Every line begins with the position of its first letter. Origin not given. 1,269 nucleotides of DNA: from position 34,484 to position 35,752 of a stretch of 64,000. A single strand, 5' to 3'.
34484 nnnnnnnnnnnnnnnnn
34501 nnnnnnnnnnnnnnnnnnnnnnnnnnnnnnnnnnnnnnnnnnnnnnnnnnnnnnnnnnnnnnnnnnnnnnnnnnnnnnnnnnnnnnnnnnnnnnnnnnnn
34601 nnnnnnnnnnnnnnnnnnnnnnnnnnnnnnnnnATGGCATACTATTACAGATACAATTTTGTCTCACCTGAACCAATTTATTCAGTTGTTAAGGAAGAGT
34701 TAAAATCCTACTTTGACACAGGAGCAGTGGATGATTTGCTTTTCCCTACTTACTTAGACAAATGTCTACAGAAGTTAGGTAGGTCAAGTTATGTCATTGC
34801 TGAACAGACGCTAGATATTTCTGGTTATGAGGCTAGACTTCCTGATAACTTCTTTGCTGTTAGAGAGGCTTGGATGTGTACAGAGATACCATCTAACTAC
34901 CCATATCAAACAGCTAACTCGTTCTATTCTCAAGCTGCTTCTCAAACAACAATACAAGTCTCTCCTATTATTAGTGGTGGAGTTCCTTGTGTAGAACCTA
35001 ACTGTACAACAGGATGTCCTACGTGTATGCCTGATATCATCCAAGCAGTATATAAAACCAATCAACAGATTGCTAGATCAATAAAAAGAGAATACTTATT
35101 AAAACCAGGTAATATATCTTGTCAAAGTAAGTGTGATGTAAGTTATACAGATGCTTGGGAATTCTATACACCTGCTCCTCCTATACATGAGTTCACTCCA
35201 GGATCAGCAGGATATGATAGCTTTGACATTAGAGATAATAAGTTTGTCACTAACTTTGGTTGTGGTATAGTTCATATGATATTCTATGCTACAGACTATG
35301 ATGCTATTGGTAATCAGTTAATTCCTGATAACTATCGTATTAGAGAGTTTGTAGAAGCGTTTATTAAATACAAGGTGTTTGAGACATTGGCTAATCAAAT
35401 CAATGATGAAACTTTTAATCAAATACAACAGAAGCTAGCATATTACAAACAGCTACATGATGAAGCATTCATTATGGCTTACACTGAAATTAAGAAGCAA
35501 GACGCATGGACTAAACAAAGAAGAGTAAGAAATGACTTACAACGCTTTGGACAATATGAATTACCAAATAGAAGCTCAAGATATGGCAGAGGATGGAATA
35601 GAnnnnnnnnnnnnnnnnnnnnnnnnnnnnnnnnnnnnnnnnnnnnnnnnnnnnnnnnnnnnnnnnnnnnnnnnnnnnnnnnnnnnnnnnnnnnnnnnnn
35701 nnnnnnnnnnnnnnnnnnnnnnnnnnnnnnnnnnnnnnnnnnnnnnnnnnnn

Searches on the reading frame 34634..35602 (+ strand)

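Call 9: search_protein_families(library=phrogs, proteins=[window:34634-35602:+], max_evalue=0.01)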
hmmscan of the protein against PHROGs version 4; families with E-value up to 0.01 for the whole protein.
window:34634-35602:+ (323 aa): 1 family
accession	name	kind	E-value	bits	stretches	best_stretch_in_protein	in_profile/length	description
phrog_34036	-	head and packaging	6.5e-05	23.3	0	185-287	161-261/290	virion structural protein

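Call 11: search_protein_families(library=pfam, proteins=[window:34634-35602:+], max_evalue=0.01)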
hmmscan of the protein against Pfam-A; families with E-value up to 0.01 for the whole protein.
window:34634-35602:+ (323 aa): 1 family
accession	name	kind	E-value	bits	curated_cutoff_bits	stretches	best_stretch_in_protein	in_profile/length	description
PF24228.1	CrAss_Ring_1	-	1.4e-08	34.9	27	1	51-281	46-231/272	Phage tail ring protein 1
